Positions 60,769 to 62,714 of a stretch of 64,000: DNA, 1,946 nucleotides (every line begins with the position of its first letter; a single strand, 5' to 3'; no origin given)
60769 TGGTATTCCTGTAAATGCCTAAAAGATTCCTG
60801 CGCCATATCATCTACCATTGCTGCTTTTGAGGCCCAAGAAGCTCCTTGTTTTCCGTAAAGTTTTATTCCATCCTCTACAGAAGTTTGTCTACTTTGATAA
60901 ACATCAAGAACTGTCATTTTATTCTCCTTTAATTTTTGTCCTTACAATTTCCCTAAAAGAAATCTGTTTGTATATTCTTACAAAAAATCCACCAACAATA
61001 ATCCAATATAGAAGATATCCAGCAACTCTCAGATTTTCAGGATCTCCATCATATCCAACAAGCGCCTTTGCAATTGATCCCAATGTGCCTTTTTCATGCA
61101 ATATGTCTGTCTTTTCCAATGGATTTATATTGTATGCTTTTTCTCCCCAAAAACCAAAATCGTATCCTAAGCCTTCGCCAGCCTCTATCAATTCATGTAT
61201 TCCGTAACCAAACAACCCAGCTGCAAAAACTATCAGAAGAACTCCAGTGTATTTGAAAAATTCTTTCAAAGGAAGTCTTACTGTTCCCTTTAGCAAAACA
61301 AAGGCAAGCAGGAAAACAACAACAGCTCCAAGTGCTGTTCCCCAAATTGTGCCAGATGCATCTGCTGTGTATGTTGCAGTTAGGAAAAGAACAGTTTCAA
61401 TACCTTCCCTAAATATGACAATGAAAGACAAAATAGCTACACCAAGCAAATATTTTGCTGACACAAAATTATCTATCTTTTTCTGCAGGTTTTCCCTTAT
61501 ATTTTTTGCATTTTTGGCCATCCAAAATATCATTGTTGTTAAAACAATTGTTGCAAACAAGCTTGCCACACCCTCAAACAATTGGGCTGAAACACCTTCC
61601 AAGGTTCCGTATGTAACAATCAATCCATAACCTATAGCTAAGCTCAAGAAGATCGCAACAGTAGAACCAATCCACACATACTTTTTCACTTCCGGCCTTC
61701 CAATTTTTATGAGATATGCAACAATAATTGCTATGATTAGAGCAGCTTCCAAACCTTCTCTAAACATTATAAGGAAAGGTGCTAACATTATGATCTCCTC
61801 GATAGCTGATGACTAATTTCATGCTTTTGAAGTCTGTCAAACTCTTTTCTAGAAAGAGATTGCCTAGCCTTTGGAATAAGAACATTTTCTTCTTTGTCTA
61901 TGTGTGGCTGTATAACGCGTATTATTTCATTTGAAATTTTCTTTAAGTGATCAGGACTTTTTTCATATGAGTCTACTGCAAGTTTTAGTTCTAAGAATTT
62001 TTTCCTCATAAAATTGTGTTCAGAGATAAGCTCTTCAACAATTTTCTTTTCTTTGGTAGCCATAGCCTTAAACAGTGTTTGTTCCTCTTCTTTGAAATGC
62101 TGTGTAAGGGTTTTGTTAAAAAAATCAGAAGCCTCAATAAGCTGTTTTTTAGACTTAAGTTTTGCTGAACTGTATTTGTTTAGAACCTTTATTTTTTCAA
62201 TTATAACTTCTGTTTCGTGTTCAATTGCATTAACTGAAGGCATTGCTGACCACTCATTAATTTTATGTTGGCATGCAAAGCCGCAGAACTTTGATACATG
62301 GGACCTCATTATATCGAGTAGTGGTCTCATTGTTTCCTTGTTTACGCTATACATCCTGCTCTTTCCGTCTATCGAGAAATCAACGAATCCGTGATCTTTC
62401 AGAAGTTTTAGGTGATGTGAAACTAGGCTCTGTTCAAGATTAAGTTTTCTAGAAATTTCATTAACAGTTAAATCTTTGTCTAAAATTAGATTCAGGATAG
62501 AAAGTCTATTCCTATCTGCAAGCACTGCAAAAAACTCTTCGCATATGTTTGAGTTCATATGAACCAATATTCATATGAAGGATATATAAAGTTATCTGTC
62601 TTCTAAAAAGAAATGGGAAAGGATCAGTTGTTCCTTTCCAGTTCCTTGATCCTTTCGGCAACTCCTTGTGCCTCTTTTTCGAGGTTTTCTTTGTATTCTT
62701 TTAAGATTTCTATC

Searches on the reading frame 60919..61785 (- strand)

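Call 82: search_protein_families(library=ncbifam, proteins=[window:60919-61785:-], max_evalue=0.00001)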
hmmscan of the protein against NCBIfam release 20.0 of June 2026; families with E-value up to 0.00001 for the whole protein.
window:60919-61785:- (288 aa): 2 families
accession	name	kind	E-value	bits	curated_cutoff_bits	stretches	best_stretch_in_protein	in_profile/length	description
NF041756.1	EfeU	equivalog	3.8e-64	216.8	255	1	4-268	1-256/257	iron uptake transporter permease EfeU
TIGR00145.1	TIGR00145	subfamily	9e-61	205.9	303.8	1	2-269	6-266/282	EfeU/Ftr1 family ferrous iron transporter subunit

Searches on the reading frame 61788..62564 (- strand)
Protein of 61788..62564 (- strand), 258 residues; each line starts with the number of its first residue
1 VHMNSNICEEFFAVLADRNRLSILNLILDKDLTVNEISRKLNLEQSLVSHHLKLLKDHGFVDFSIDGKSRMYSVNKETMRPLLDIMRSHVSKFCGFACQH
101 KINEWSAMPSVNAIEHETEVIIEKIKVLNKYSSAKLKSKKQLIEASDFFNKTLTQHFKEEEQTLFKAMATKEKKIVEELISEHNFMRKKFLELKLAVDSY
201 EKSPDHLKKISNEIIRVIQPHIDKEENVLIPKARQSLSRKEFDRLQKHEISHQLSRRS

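Call 82: search_protein_families(library=ncbifam, proteins=[window:61788-62564:-], max_evalue=0.00001)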
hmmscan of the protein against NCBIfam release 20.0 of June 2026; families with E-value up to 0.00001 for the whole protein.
window:61788-62564:- (258 aa): 6 families
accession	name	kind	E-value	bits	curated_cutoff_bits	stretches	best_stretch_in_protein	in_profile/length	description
NF033788.1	HTH_metalloreg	subfamily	2.4e-20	72.1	55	1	10-82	3-76/77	metalloregulator ArsR/SmtB family transcription factor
NF033789.1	repress_SdpR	subfamily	7.1e-13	48.3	100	1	12-85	2-75/79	autorepressor SdpR family transcription factor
NF045707.1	Dbac_1936_reg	equivalog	2.8e-09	36.9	115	1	14-79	13-78/99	ArsR/SmtB-type metalloregulator TsoR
NF041413.1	ArsR_Rv2640c_fam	equivalog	1.3e-06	28.8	155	1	14-87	38-114/118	Rv2640c family ArsR-like transcriptional regulator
NF047906.1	CdPbTransRegCmtR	equivalog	1.6e-06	27.9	150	1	14-80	17-83/104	Cd(II)/Pb(II)-sensing metalloregulatory transcriptional regulator CmtR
NF040642.1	sulf_sens_BigR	equivalog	2.1e-06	27.7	155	1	10-84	12-86/95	sulfite-sensing transcriptional repressor BigR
